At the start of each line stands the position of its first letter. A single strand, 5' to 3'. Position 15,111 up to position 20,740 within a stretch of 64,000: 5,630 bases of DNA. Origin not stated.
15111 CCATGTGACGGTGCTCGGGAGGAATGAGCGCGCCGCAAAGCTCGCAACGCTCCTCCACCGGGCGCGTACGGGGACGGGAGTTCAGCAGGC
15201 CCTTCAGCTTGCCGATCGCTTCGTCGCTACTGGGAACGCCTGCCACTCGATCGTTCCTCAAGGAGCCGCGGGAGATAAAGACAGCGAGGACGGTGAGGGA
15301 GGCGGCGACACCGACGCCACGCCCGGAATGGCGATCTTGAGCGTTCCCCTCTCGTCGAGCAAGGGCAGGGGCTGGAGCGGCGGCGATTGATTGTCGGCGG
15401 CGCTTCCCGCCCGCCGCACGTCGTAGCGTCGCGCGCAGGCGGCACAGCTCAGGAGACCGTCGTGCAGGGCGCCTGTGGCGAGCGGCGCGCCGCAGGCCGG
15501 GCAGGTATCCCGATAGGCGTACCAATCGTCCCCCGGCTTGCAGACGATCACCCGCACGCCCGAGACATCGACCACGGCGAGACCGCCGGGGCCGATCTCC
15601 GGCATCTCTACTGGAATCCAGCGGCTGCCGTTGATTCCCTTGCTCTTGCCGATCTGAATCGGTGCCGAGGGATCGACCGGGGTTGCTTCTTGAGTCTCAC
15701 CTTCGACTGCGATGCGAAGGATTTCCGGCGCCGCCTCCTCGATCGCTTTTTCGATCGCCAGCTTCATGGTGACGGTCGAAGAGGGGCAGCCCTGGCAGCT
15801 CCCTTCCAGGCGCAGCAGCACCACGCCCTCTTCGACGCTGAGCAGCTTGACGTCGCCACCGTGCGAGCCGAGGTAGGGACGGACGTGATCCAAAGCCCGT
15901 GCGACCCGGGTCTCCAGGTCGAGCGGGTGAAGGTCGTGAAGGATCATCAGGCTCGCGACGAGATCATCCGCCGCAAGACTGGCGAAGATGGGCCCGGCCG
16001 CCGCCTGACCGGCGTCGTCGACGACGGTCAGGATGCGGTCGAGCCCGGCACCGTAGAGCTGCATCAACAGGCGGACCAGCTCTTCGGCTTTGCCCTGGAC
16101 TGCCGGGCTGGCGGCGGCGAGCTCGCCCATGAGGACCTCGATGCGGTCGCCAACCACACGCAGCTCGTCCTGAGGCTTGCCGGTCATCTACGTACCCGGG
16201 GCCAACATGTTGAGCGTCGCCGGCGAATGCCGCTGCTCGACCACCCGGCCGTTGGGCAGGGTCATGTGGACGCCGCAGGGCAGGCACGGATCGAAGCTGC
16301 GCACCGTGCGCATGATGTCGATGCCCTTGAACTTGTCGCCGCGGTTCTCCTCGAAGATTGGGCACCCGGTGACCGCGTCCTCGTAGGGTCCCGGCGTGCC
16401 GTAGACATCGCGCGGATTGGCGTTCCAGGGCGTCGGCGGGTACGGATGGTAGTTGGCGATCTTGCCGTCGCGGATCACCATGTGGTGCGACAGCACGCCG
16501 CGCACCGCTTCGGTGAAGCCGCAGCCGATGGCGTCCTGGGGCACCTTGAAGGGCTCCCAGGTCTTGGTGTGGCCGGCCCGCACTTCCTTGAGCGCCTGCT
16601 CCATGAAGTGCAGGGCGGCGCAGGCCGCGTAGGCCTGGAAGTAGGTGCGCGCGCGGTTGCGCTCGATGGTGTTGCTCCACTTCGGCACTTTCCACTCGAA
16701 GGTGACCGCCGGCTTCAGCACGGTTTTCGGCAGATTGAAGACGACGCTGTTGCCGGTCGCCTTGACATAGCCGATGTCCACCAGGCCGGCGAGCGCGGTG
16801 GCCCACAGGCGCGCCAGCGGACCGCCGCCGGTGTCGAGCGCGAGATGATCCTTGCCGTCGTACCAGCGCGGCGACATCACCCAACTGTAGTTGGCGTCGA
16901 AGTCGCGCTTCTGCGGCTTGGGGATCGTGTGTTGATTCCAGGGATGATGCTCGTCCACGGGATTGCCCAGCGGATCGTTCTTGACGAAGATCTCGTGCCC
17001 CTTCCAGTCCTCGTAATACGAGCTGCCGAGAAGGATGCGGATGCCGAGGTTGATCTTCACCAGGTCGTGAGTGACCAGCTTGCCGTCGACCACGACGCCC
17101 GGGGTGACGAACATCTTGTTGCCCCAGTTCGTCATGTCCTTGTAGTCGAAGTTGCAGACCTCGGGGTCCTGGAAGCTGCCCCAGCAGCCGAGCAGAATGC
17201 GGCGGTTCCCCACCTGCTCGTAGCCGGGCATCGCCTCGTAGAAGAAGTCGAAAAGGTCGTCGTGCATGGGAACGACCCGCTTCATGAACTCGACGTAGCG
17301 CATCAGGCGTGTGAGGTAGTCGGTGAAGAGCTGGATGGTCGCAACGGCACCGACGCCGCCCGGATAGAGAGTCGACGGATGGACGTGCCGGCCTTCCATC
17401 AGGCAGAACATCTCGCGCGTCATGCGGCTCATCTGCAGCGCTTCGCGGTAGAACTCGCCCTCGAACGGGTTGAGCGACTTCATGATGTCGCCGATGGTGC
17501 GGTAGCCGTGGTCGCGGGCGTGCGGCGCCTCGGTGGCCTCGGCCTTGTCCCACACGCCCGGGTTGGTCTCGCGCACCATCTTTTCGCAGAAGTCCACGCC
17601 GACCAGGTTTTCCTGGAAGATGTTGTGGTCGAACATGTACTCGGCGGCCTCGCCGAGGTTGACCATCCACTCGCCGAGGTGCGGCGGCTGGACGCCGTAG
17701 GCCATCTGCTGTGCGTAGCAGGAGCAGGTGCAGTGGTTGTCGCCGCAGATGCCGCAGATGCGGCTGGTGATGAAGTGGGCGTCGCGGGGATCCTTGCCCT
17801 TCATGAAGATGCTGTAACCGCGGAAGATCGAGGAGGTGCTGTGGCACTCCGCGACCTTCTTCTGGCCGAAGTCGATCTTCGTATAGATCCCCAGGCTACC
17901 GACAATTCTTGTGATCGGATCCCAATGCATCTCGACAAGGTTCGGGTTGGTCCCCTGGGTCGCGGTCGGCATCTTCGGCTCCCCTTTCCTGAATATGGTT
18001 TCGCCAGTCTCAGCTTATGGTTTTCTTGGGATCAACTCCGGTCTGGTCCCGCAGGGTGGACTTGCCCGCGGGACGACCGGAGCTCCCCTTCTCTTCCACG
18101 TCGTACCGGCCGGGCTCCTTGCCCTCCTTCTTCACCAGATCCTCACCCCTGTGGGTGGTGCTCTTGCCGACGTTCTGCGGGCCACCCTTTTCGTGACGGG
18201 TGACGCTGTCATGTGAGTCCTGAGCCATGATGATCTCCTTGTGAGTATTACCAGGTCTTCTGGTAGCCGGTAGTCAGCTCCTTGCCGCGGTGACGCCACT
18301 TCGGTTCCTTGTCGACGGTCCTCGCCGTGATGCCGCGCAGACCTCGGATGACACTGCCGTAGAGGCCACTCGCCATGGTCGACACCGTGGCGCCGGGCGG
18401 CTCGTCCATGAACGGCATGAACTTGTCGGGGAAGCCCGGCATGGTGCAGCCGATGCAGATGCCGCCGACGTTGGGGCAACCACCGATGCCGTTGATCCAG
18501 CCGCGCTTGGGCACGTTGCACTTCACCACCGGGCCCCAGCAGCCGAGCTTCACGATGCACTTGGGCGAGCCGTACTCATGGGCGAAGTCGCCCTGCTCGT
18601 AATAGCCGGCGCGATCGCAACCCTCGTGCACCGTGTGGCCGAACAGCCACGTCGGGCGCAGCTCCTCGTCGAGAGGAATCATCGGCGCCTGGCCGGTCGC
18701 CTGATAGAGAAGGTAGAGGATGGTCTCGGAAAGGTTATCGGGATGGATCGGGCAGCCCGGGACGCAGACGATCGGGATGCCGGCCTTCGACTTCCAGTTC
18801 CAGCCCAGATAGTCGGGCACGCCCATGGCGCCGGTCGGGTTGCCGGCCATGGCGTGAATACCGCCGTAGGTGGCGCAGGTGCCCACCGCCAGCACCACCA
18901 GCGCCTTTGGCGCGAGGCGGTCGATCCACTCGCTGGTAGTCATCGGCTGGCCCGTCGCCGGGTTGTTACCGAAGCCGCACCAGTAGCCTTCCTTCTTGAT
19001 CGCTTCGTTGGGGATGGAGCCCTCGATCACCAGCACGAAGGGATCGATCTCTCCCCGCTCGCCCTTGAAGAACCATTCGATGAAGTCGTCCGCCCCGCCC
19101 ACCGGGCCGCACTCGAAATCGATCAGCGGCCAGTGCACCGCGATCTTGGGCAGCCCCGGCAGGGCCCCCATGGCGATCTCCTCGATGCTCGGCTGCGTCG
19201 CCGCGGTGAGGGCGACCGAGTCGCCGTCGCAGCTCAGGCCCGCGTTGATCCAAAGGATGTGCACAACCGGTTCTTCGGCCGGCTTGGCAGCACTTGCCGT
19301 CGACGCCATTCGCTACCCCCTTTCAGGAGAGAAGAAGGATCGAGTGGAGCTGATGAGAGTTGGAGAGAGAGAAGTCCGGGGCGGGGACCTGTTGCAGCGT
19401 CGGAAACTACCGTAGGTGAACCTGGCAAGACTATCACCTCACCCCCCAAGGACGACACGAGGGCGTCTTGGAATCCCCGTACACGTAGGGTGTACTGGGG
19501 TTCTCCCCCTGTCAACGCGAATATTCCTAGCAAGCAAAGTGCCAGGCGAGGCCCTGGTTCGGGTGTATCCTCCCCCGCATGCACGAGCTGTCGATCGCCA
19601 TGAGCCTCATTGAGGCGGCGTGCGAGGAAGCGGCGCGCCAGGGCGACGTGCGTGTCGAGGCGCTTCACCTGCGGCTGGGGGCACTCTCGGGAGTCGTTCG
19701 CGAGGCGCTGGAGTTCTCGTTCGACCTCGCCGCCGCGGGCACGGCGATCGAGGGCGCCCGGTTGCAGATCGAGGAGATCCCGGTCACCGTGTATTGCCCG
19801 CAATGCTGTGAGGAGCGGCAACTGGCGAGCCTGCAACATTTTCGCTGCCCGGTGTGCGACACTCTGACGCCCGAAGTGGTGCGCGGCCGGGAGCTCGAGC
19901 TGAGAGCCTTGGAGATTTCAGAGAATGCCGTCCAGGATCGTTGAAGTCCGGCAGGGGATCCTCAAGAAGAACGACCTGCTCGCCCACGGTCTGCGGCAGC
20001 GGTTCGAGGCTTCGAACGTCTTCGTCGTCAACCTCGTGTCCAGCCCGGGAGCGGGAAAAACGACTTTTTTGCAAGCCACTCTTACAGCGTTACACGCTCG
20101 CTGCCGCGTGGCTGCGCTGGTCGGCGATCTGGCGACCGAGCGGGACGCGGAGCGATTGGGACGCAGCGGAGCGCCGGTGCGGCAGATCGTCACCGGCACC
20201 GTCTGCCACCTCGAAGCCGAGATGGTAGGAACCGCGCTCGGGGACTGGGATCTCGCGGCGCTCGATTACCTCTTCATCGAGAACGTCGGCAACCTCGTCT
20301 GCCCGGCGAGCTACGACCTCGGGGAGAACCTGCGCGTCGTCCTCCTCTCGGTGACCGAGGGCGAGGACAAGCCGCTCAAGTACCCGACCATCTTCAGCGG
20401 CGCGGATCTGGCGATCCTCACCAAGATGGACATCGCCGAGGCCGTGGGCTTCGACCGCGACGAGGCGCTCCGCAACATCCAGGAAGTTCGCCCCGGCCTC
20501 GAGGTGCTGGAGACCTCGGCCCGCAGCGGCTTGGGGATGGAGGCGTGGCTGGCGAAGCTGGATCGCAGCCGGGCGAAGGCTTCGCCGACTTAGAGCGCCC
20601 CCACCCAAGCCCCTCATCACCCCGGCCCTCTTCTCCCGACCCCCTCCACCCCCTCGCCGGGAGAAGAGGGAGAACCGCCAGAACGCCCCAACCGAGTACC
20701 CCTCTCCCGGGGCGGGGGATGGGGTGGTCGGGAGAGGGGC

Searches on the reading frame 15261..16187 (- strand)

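Call 57: search_protein_families(library=pfam, proteins=[window:15261-16187:-], max_evalue=0.001)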
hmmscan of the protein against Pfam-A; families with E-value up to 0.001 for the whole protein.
window:15261-16187:- (309 aa): 2 families
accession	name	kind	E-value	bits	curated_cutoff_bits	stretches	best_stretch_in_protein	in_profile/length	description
PF01106.22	NifU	-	1.3e-23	83.4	27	1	95-159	1-66/67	NifU-like domain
PF00355.32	Rieske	-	3.3e-06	27.4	20.3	1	197-267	10-79/88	Rieske [2Fe-2S] domain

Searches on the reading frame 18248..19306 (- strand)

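Call 55: search_protein_families(library=pfam, proteins=[window:18248-19306:-], max_evalue=0.001)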
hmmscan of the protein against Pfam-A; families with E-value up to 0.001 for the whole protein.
window:18248-19306:- (352 aa): 2 families
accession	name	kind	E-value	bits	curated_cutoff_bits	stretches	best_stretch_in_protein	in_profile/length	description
PF14720.11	NiFe_hyd_SSU_C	-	4.9e-24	84.9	27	1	222-299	1-79/80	NiFe/NiFeSe hydrogenase small subunit C-terminal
PF01058.29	Oxidored_q6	-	8.1e-21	74.5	27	1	26-199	1-128/128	NADH ubiquinone oxidoreductase, 20 Kd subunit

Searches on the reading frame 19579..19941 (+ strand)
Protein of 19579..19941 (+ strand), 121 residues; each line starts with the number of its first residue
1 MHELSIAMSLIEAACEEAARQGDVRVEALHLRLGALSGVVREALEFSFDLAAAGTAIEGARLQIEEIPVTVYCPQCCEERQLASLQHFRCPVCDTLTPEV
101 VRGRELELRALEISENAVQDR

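Call 55: search_protein_families(library=pfam, proteins=[window:19579-19941:+], max_evalue=0.001)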
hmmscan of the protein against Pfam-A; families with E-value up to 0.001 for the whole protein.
window:19579-19941:+ (121 aa): 1 family
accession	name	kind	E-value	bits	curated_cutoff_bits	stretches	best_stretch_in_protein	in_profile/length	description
PF01155.25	HypA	-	4.5e-30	104.4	28.9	1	1-113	1-112/112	Hydrogenase/urease nickel incorporation, metallochaperone, hypA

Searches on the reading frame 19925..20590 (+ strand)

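Call 55: search_protein_families(library=pfam, proteins=[window:19925-20590:+], max_evalue=0.001)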
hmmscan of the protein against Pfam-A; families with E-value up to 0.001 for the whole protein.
window:19925-20590:+ (222 aa): 1 family
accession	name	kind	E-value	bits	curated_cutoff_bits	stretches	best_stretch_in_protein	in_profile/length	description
PF02492.25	cobW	-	4.8e-19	69.1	20.7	1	34-195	2-179/180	CobW/HypB/UreG, nucleotide-binding domain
